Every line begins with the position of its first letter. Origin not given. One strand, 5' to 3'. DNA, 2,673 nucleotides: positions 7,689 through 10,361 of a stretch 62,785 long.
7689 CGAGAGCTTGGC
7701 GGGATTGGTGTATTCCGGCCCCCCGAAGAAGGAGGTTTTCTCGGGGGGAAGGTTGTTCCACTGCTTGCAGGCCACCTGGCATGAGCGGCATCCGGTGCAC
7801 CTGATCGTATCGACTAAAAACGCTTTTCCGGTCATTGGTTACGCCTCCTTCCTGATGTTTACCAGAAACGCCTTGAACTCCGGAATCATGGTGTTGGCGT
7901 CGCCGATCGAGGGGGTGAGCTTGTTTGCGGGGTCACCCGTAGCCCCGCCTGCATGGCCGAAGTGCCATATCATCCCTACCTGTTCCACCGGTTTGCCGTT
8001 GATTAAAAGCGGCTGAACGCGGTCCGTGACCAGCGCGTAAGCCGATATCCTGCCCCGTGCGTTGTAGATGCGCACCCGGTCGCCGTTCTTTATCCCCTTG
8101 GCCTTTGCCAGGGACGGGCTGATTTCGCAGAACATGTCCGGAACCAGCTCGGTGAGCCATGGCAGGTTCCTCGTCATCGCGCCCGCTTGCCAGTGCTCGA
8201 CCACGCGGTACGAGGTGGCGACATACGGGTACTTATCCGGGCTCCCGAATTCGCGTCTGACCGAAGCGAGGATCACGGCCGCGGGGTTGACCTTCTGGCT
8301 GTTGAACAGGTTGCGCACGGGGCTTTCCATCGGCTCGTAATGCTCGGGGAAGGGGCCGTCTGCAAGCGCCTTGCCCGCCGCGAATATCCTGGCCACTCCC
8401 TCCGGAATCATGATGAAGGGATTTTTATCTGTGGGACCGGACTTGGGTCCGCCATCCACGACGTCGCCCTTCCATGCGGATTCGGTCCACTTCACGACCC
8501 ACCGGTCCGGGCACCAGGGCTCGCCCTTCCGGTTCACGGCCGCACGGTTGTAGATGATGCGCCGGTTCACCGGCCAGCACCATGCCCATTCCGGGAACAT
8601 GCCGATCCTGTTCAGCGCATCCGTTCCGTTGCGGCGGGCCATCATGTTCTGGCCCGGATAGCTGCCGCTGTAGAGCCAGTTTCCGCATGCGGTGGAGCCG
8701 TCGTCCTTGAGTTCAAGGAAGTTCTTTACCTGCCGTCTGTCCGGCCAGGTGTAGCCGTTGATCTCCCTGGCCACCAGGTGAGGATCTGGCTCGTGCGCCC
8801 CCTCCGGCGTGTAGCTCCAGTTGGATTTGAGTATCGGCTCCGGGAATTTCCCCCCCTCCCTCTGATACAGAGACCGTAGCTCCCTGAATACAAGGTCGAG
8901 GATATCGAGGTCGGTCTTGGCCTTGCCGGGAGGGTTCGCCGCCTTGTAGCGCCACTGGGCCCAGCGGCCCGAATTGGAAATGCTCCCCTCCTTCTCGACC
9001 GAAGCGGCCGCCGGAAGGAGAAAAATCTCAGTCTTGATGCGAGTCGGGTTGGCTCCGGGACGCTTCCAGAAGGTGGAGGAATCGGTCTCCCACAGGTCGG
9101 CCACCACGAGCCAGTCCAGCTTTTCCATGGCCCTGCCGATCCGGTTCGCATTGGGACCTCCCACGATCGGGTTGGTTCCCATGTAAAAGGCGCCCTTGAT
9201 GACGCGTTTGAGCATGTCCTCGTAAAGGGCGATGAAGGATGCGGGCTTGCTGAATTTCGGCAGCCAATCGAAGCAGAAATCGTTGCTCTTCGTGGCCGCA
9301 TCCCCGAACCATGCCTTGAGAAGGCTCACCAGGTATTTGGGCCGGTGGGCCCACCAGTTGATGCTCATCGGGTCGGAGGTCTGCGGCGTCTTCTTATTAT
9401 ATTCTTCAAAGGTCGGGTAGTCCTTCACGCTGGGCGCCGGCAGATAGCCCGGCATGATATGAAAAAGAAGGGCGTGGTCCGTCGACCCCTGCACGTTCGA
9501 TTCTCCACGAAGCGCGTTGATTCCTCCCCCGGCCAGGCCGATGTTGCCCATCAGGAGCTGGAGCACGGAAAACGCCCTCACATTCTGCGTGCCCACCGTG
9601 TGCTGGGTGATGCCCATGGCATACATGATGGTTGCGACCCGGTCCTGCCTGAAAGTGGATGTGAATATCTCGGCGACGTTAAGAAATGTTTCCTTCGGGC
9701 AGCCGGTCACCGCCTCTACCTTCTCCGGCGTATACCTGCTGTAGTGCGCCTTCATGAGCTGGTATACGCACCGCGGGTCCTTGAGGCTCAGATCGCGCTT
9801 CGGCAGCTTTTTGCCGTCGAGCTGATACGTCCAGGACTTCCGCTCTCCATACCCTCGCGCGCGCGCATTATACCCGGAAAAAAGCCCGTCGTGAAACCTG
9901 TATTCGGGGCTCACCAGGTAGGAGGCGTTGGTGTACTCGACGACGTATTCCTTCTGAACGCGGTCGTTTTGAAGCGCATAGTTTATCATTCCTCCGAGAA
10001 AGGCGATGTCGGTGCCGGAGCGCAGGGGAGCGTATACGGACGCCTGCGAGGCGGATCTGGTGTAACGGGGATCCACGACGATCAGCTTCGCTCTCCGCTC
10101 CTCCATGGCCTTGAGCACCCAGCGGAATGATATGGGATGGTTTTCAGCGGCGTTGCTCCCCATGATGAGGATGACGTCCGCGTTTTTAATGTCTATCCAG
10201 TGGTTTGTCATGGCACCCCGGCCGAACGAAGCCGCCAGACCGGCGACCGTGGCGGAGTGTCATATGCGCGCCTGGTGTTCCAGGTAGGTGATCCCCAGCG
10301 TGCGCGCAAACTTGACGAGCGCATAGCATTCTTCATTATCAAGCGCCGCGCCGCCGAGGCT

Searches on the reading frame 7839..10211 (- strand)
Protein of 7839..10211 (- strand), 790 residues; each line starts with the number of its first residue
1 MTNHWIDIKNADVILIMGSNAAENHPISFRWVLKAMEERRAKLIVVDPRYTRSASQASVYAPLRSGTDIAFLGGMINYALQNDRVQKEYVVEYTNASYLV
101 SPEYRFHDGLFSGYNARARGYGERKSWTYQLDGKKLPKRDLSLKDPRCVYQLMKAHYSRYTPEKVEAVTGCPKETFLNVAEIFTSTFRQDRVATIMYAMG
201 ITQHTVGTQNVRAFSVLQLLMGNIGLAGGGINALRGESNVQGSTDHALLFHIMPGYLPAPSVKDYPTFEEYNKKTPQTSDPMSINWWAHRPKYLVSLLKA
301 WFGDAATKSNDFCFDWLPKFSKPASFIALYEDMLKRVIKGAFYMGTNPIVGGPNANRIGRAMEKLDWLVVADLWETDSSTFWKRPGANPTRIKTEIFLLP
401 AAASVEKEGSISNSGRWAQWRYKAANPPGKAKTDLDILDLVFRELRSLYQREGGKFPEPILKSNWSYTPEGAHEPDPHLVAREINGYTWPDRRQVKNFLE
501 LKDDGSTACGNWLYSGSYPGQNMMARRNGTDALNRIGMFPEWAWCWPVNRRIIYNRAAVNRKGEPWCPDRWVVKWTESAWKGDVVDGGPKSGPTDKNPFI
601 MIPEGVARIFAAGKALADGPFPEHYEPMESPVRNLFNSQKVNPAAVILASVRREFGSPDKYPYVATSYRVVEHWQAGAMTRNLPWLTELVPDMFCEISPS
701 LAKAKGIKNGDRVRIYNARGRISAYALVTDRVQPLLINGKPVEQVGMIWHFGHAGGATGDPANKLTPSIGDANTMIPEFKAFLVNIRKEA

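Call 29: search_protein_families(library=pfam, max_evalue=0.000001, proteins=[window:7839-10211:-])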
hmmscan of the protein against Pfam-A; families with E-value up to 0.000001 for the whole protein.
window:7839-10211:- (790 aa): 2 families
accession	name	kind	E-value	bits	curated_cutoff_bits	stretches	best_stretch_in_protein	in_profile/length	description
PF00384.28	Molybdopterin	-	3.7e-29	102.3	24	1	2-438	99-347/353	Molybdopterin oxidoreductase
PF01568.27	Molydop_binding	-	3e-20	72.7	26.8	1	665-782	3-109/110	Molydopterin dinucleotide binding domain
